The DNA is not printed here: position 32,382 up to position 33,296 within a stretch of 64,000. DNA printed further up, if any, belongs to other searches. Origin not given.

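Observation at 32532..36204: Hin/hix-like DNA-inversion switch: serine recombinase plus invertible promoter upstream of a dockerin-bearing LRR surface protein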

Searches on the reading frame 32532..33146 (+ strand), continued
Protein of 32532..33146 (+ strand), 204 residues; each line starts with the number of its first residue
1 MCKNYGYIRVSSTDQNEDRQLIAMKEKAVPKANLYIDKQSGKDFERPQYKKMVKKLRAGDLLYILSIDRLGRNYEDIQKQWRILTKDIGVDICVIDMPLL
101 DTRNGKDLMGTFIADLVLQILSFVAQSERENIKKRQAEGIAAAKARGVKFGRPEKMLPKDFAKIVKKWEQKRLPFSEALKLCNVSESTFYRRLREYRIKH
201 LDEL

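Call 33: search_solved_structures(query=window:32532-33143:+, max_evalue=0.001, show_alignments=3)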
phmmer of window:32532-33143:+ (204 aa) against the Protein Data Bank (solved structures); distinct sequences matched with E-value up to 0.001: 16.
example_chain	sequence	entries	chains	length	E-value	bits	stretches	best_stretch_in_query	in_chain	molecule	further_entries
2r0q_C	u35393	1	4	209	2.2e-29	105.7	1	6-200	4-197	Putative transposon Tn552 DNA-invertase bin3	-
1zr2_A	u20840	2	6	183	4e-21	78.8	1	5-195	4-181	Transposon gamma-delta resolvase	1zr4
2gm4_A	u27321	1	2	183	4.5e-21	78.6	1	5-195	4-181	Transposon gamma-delta resolvase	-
1gdt_A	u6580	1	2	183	2.6e-20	76.1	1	4-195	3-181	PROTEIN (GAMMA DELTA RESOLVASE)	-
5c32_B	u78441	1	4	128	6e-20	75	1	6-130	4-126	Putative transposon Tn552 DNA-invertase bin3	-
5c31_A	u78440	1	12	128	1.2e-19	74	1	6-130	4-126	Sin, putative plasmid resolvase dimer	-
5c34_B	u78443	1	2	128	2.2e-19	73.1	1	6-130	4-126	Putative transposon Tn552 DNA-invertase bin3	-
5c35_A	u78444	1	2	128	3.8e-19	72.3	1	6-130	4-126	Recombinase Sin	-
5cy1_A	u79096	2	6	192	2.9e-18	69.4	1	4-197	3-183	Transposon Tn3 resolvase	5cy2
3pkz_A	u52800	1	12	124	5.6e-18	68.5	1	6-128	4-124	Recombinase Sin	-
4m6f_A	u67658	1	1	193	2.9e-15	59.6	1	6-193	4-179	DNA-invertase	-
3uj3_X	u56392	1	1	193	3.1e-15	59.6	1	6-193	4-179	DNA-invertase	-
1gdr_A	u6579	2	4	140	2.7e-14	56.5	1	4-150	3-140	GAMMA DELTA-RESOLVASE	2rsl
2gm5_A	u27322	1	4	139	1.6e-12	50.7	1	5-141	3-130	Transposon gamma-delta resolvase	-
1ght_A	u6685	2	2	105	5.3e-09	39.2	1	4-80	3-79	TRANSPOSON GAMMA-DELTA RESOLVASE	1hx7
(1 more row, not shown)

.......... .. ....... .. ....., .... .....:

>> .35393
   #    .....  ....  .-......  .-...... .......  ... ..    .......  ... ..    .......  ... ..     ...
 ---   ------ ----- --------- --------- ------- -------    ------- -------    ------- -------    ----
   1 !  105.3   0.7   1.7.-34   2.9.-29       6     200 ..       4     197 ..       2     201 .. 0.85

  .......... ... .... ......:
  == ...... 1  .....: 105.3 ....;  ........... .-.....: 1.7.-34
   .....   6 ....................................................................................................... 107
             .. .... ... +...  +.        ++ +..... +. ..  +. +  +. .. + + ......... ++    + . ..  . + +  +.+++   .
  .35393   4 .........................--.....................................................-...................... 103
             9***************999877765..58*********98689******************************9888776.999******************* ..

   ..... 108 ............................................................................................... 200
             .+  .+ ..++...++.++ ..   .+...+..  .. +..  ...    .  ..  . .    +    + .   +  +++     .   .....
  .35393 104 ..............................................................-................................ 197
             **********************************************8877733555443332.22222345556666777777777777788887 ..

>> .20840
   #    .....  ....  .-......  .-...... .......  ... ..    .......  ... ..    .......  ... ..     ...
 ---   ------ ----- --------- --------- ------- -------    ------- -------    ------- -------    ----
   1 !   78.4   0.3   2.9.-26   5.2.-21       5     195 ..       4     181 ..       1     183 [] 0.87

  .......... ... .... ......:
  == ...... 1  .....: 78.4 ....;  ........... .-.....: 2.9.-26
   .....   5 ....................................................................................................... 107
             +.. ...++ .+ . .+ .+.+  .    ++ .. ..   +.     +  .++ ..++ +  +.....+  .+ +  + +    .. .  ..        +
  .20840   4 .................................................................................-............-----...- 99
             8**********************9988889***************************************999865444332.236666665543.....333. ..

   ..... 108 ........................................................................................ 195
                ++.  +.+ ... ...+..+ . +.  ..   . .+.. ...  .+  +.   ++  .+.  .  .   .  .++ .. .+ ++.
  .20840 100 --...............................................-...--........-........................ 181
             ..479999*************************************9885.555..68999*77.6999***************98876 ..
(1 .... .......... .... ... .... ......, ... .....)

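Call 34: search_protein_families(library=ncbifam, proteins=[window:32532-33143:+], max_evalue=0.001)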
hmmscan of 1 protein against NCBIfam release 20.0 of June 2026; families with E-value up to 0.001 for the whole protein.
window:32532-33143:+ (204 aa): 3 families
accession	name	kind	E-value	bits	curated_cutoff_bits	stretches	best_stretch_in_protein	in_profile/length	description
NF041201.1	recomb_XisF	equivalog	1.7e-11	43.7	375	1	5-144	2-137/465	fdxN element excision recombinase XisF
NF009949.0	PRK13413.1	equivalog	1.9e-11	44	272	1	5-193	3-193/203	master DNA invertase Mpi family serine-type recombinase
NF047344.1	SCCmet_CcrA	equivalog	7.4e-07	28.6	700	1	1-146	1-144/442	cassette chromosome recombinase CcrA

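Call 44: find_encoding_contigs(protein=P0023, flank=1500, max_places=10)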
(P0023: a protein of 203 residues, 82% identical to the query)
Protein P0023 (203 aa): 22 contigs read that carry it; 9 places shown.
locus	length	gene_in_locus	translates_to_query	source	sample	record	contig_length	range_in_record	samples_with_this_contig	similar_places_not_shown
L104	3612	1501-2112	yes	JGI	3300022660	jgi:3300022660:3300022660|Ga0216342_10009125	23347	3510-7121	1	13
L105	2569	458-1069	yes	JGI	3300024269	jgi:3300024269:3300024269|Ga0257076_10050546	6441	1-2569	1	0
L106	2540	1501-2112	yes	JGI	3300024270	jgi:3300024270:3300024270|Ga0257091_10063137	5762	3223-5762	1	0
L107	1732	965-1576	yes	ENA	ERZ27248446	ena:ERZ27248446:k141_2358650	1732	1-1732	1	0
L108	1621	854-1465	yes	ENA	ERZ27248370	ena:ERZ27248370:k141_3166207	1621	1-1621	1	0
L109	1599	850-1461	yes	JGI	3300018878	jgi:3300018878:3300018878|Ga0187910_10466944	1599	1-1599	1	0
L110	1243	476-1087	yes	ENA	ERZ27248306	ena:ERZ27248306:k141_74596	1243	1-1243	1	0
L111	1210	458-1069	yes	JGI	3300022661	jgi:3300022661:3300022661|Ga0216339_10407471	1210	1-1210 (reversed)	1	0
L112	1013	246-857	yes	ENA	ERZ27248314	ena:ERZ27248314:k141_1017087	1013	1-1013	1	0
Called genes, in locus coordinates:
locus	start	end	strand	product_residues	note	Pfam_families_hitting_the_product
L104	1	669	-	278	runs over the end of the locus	PF08843:AbiEii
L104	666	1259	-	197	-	PF13338:AbiEi_4 (weak)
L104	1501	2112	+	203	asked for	PF00239:Resolvase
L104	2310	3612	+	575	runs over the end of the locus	PF00501:AMP-binding, PF13193:AMP-binding_C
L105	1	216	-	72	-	?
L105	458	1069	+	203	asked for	PF00239:Resolvase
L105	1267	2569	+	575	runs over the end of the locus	PF00501:AMP-binding, PF13193:AMP-binding_C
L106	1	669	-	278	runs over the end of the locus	PF08843:AbiEii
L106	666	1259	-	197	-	PF13338:AbiEi_4 (weak)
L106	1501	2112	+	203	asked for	PF00239:Resolvase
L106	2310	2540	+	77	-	?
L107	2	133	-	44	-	?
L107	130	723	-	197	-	PF13338:AbiEi_4 (weak)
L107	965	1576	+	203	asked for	PF00239:Resolvase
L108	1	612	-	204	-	?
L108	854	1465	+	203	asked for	PF00239:Resolvase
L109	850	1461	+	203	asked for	PF00239:Resolvase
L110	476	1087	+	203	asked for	PF00239:Resolvase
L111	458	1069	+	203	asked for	PF00239:Resolvase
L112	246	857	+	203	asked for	PF00239:Resolvase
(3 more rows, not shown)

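Call 45: find_encoding_contigs(protein=P0059, flank=1500, max_places=10)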
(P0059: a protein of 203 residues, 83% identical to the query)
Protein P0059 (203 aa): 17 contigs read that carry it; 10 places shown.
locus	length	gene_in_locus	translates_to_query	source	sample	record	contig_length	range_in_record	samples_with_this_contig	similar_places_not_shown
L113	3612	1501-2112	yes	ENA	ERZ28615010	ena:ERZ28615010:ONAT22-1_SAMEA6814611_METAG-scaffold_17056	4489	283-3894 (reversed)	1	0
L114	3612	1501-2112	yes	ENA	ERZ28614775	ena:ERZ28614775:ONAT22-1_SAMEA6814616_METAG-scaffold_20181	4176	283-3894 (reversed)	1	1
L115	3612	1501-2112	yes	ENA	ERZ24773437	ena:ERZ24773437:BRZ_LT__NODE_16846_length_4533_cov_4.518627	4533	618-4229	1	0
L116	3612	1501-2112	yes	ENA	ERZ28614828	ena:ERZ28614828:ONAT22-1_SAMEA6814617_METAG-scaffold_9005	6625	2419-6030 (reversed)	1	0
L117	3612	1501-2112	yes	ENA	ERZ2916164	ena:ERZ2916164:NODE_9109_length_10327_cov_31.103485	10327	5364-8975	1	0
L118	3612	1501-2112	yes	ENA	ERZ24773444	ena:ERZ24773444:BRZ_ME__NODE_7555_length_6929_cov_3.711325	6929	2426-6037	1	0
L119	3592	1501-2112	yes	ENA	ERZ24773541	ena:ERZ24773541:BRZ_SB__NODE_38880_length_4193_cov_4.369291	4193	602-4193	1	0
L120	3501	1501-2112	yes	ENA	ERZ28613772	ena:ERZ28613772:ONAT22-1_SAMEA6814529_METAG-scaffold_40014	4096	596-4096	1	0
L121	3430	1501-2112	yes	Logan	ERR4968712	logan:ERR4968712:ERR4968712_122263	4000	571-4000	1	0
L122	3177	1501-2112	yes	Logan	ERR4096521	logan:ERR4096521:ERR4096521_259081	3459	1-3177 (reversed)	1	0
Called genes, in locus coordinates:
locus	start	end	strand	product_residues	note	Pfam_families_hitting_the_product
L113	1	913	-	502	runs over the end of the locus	?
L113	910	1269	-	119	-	PF13560:HTH_31, PF12844:HTH_19 (weak), PF01381:HTH_3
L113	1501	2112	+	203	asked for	PF00239:Resolvase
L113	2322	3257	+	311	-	PF00665:rve, PF13683:rve_3 (weak)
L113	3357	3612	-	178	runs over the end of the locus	?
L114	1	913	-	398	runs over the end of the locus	?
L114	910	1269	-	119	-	PF13560:HTH_31, PF12844:HTH_19 (weak), PF01381:HTH_3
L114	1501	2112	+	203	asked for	PF00239:Resolvase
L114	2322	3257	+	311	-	PF00665:rve, PF13683:rve_3 (weak)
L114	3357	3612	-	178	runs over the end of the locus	?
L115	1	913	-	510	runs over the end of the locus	?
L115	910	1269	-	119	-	PF13560:HTH_31, PF12844:HTH_19 (weak), PF01381:HTH_3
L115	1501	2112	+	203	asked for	PF00239:Resolvase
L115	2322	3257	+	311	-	PF00665:rve, PF13683:rve_3 (weak)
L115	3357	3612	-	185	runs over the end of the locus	?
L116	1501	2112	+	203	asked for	PF00239:Resolvase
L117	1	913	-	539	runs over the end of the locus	PF00239:Resolvase, PF07508:Recombinase, PF13408:Zn_ribbon_recom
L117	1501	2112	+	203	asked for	PF00239:Resolvase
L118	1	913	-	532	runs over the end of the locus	PF00239:Resolvase, PF07508:Recombinase, PF13408:Zn_ribbon_recom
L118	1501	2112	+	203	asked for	PF00239:Resolvase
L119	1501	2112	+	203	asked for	PF00239:Resolvase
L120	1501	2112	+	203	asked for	PF00239:Resolvase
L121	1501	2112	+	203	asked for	PF00239:Resolvase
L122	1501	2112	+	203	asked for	PF00239:Resolvase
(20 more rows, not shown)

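Call 62: search_dna_similar(query=window:32532-33143:+, collection=phages, mode=protein, max_rows=10)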
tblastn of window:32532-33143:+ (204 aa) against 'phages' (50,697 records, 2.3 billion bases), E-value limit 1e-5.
Records with a match: 349; places in all: 364; records where one place covers at least 80% of the query: 264.
Best place of each record, by identity: 60-80% 1; <60% 348.
By first word of the organism name: Ralstonia 97; Escherichia 63; Vibrio 37; Bacteriophage 21; Klebsiella 19; Yersinia 13; Mycobacterium 11; Aeromonas 9; Enterobacteria 8; Burkholderia 7; and 28 more.
By host as written in the record: - 71; Ralstonia solanacearum 68; Escherichia coli 27; Klebsiella pneumoniae 19; Yersinia pestis EV76-CN 7; Listeria monocytogenes 6; Ralstonia solanacearum Race 3, Biovar 1 6; Enterococcus faecalis 4; and 97 more.
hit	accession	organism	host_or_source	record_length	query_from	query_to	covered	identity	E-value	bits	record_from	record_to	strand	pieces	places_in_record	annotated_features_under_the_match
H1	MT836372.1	Bacteriophage sp.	human fecal samples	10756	4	194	94%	62.0%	2e-70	237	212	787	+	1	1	record has no annotation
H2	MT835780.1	Bacteriophage sp.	human fecal samples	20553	5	196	94%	59.9%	3e-72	242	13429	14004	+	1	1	record has no annotation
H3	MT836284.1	Bacteriophage sp.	human fecal samples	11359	1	195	96%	55.1%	2e-62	214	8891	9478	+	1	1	record has no annotation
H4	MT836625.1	Bacteriophage sp.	human fecal samples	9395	3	203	99%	47.0%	1e-53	189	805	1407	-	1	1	record has no annotation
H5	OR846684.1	Enterococcus phage Efs 1-1-1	Enterococcus faecalis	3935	6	204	98%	37.9%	2e-33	131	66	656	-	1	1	record has no annotation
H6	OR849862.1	Staphylococcus phage SA 1298 Kay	Staphylococcus aureus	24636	6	200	96%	38.2%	7e-29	118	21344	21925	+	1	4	record has no annotation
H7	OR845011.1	Staphylococcus phage SA 1306 Kay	Staphylococcus aureus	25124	6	200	96%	38.2%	7e-29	118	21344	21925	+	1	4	record has no annotation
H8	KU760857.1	Salmonella phage SJ46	Salmonella enterica subsp. enterica ...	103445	6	194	93%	37.6%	4e-23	101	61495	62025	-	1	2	tnpR: resolvase | hypothetical protein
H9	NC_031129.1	Salmonella phage SJ46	Salmonella enterica subsp. enterica ...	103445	6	194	93%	37.6%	4e-23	101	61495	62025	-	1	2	tnpR: DNA invertase | hypothetical protein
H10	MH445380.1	Escherichia phage P1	Escherichia coli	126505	6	194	93%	37.6%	4e-23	101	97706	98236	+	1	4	mobile element protein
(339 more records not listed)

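Call 63: search_dna_similar(query=window:32532-33143:+, collection=plasmids, mode=protein, max_rows=10)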
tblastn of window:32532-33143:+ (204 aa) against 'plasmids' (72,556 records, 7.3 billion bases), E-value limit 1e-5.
The search stops at 5000 records and this limit was reached: more records match than are counted here, and every count below describes the 5000 best-scoring records only.
Records with a match: at least 5000; places in all: 10750; records where one place covers at least 80% of the query: 4876.
Best place of each record, by identity: <60% 5000.
By first word of the organism name: Staphylococcus 1123; Enterococcus 921; Klebsiella 854; Escherichia 645; Bacillus 397; Pseudomonas 168; Clostridium 127; Salmonella 102; Enterobacter 89; Citrobacter 73; and 87 more.
By predicted mobility (MOB-suite, as given by PLSDB): mobilizable 1928; conjugative 1643; non-mobilizable 1429.
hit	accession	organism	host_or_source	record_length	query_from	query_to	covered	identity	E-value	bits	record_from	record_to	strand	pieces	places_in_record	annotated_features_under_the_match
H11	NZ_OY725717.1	Collinsella aerofaciens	-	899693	1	195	96%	53.3%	3e-60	209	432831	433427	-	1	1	recombinase family protein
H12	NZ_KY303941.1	Enterococcus faecalis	fecal material of a Blue whale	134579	5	196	94%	53.9%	4e-59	206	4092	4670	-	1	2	recombinase family protein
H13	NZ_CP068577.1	Staphylococcus equorum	Cell,Jeotgal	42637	3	195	95%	52.3%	4e-62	215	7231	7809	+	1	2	recombinase family protein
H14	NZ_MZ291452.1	Enterococcus gallinarum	-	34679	3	195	95%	52.3%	5e-62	214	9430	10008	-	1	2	recombinase family protein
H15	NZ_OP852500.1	Enterococcus casseliflavus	-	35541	3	195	95%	52.3%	5e-62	214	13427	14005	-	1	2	recombinase family protein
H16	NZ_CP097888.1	Staphylococcus arlettae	Homo sapiens,Conjunctival secretion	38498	3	195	95%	52.3%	5e-62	214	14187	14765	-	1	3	recombinase family protein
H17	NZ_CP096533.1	Staphylococcus aureus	Homo sapiens,Urinairy tract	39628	3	195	95%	52.3%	5e-62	214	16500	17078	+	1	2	recombinase family protein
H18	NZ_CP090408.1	Staphylococcus aureus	swine,cell culture,pork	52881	3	195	95%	52.3%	5e-62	214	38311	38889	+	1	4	recombinase family protein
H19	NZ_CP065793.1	Mammaliicoccus sciuri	duck,single cell,viscera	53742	3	195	95%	52.3%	5e-62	214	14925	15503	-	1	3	recombinase family protein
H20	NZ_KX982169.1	Mammaliicoccus sciuri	-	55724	3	195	95%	52.3%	5e-62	214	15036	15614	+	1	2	recombinase family protein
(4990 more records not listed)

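Call 65: find_encoding_contigs(protein=P0034, flank=1200, max_places=10)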
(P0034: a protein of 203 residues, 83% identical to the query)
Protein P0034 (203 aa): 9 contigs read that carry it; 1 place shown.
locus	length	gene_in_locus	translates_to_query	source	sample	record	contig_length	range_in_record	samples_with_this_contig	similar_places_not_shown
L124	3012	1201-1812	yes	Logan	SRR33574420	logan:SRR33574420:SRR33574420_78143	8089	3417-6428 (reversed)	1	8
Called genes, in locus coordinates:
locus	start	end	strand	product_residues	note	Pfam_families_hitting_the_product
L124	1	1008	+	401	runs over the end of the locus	PF01656:CbiA, PF06564:CBP_BcsQ (weak), PF10609:ParA (weak), PF13614:AAA_31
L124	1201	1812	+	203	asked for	PF00239:Resolvase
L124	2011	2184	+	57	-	-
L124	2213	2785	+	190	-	-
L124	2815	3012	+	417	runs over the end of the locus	-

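Call 66: find_encoding_contigs(protein=P0067, flank=1200, max_places=10)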
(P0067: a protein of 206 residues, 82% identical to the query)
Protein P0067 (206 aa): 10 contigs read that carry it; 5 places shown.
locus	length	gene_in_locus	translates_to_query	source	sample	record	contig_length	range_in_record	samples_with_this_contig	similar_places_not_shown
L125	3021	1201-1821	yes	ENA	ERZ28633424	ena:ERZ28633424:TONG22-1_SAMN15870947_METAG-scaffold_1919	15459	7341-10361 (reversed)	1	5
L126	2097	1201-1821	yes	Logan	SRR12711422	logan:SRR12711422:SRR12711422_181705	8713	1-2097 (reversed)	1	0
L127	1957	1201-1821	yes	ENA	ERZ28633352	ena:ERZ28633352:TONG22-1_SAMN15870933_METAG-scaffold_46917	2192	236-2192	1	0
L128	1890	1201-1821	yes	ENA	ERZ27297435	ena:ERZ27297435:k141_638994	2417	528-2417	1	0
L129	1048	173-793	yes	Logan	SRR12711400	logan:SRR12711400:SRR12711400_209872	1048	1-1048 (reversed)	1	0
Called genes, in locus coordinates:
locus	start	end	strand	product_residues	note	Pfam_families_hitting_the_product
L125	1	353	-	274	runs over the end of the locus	PF08843:AbiEii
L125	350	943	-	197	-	PF13338:AbiEi_4 (weak)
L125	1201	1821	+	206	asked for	PF00239:Resolvase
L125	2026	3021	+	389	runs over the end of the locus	PF13421:Band_7_1, PF17032:Zn_ribbon_15 (faint), PF12773:DZR, PF13240:Zn_Ribbon_1 (weak), PF13248:Zn_ribbon_3 (faint)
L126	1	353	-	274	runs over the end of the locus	PF08843:AbiEii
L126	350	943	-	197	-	PF13338:AbiEi_4 (weak)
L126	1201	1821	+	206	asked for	PF00239:Resolvase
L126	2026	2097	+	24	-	?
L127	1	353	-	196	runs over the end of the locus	?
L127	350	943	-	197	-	PF13338:AbiEi_4 (weak)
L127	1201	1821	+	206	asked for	PF00239:Resolvase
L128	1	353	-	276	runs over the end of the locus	PF08843:AbiEii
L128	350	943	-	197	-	PF13338:AbiEi_4 (weak)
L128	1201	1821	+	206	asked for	PF00239:Resolvase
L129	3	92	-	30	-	?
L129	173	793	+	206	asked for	PF00239:Resolvase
